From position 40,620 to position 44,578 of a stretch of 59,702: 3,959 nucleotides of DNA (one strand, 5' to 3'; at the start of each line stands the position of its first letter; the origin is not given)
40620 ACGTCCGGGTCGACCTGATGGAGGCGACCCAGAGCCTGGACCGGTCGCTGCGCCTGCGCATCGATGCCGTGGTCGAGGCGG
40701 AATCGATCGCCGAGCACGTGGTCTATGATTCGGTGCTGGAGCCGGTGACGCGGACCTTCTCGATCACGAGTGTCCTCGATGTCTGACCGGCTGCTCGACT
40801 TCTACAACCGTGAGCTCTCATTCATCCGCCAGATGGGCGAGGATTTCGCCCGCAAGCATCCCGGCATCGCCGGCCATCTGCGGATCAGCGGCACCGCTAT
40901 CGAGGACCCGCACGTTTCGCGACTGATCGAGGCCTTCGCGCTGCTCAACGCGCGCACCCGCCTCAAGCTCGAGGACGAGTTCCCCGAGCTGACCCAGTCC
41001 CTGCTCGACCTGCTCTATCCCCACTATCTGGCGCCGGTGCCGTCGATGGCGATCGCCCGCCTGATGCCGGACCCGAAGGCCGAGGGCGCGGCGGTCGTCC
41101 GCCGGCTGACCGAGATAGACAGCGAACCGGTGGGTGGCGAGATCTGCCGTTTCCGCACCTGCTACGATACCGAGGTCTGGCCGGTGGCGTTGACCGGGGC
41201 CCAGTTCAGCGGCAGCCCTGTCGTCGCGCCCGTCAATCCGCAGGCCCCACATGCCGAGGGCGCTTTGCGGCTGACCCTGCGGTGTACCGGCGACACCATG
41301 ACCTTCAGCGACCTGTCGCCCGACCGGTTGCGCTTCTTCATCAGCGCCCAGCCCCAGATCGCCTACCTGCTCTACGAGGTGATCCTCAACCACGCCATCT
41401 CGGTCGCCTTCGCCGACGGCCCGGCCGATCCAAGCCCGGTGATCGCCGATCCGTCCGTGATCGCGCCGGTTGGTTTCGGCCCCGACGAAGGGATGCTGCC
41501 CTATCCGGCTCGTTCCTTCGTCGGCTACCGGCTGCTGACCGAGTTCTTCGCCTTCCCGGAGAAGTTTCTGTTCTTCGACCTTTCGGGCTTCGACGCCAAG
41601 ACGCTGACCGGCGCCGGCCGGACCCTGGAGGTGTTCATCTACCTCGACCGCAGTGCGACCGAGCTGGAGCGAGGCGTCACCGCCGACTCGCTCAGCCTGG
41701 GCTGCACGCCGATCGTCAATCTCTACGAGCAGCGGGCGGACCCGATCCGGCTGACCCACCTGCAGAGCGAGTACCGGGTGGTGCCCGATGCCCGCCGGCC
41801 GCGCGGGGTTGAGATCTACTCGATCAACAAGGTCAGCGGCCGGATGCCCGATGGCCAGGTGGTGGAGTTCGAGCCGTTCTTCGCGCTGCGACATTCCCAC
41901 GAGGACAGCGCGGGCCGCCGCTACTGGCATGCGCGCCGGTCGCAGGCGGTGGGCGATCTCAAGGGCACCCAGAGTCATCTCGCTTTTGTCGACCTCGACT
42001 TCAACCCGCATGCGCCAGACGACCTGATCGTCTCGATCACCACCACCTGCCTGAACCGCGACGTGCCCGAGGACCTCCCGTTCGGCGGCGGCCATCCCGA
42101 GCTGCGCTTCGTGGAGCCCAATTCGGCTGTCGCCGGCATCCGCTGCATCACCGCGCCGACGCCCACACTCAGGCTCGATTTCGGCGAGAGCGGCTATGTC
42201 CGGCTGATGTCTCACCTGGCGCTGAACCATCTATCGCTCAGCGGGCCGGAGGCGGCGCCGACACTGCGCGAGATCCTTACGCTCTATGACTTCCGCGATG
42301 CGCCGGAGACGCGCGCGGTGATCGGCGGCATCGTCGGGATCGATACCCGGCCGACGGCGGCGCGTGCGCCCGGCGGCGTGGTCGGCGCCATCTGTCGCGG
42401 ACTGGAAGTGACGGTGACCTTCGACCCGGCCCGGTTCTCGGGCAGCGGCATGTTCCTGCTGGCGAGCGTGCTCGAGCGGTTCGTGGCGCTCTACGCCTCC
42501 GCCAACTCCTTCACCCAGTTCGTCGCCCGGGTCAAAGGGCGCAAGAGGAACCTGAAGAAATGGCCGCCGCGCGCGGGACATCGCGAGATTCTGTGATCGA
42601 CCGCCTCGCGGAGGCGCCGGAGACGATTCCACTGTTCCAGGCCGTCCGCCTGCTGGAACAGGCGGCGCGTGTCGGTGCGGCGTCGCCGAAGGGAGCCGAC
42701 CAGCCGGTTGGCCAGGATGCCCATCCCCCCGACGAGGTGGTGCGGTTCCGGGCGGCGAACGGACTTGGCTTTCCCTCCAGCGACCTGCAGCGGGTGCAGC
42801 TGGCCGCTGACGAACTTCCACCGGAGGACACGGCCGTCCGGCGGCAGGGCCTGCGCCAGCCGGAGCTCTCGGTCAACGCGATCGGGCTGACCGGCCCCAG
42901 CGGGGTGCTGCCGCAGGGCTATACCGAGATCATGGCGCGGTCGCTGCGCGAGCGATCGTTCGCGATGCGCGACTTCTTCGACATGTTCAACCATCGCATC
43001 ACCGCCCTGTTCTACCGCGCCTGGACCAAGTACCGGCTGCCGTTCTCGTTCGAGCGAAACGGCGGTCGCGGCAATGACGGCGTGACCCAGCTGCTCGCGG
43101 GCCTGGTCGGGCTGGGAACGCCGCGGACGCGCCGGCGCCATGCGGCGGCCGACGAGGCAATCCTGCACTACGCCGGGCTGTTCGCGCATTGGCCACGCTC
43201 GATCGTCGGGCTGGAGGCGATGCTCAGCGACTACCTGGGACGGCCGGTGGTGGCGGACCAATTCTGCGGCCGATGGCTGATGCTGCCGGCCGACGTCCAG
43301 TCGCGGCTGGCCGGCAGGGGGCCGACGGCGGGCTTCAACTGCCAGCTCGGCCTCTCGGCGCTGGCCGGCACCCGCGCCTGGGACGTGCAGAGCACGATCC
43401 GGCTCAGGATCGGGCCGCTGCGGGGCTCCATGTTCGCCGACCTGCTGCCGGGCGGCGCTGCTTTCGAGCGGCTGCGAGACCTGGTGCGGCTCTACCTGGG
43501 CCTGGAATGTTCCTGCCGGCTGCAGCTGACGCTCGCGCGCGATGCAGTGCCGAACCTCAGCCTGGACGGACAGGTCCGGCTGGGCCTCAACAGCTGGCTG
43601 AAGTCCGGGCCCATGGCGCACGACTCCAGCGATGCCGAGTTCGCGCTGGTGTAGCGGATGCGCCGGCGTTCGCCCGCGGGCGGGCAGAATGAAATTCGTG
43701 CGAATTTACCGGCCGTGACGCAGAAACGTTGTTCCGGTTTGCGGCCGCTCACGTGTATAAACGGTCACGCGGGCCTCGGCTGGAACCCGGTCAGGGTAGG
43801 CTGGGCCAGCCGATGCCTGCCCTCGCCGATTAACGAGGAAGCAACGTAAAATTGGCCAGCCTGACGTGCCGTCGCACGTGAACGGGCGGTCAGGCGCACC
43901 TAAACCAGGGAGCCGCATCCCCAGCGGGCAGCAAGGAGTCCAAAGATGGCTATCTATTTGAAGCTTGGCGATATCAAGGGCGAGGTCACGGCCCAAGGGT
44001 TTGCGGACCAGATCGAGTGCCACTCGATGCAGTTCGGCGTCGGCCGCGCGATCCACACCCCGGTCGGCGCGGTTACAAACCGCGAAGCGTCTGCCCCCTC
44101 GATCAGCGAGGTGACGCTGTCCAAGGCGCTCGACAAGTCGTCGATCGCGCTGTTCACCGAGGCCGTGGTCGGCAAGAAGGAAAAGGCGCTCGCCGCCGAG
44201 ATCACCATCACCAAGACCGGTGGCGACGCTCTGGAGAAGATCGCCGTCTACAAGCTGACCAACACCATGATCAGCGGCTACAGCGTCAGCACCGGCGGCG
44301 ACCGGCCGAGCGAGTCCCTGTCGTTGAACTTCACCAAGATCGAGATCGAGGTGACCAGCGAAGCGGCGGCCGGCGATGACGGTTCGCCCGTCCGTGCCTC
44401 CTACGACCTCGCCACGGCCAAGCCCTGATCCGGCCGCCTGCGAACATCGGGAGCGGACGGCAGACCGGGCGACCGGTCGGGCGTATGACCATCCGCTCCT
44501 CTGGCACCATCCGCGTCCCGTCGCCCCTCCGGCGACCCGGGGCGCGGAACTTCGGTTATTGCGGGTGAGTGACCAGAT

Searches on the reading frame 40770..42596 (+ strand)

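Call 9: search_protein_families(library=pfam, proteins=[window:40770-42596:+], max_evalue=0.0001)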
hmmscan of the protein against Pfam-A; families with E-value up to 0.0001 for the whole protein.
window:40770-42596:+ (608 aa): 1 family
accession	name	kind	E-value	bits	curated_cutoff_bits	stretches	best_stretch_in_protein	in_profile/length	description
PF05947.17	T6SS_TssF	-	2.3e-215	717.2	25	1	4-605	1-608/608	Type VI secretion system, TssF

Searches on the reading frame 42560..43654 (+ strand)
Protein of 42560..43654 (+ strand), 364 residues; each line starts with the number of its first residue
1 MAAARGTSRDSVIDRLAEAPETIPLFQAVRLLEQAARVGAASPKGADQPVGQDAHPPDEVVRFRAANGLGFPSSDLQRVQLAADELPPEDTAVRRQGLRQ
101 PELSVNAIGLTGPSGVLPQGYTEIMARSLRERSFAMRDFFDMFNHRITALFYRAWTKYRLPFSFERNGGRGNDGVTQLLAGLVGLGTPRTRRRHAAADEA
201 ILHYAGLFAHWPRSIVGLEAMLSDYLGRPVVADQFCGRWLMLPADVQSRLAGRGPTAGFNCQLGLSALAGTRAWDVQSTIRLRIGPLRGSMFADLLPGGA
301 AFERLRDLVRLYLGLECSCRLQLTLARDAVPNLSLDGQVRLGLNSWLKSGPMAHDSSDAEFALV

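Call 9: search_protein_families(library=pfam, proteins=[window:42560-43654:+], max_evalue=0.0001)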
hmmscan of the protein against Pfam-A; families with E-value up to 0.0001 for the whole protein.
window:42560-43654:+ (364 aa): 1 family
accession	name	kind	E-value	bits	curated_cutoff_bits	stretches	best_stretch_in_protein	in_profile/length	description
PF06996.16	T6SS_TssG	-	2.7e-98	329.4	24.6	1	20-348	2-304/304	Type VI secretion, TssG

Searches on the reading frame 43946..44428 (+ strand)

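Call 113: search_protein_families(library=pfam, proteins=[window:43946-44428:+], max_evalue=0.0001)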
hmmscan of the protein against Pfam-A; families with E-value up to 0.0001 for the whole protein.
window:43946-44428:+ (160 aa): 1 family
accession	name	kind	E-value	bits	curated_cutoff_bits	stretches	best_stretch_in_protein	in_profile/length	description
PF05638.18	T6SS_HCP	-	1.2e-29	103.7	23.5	1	4-135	1-128/129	Type VI secretion system effector, Hcp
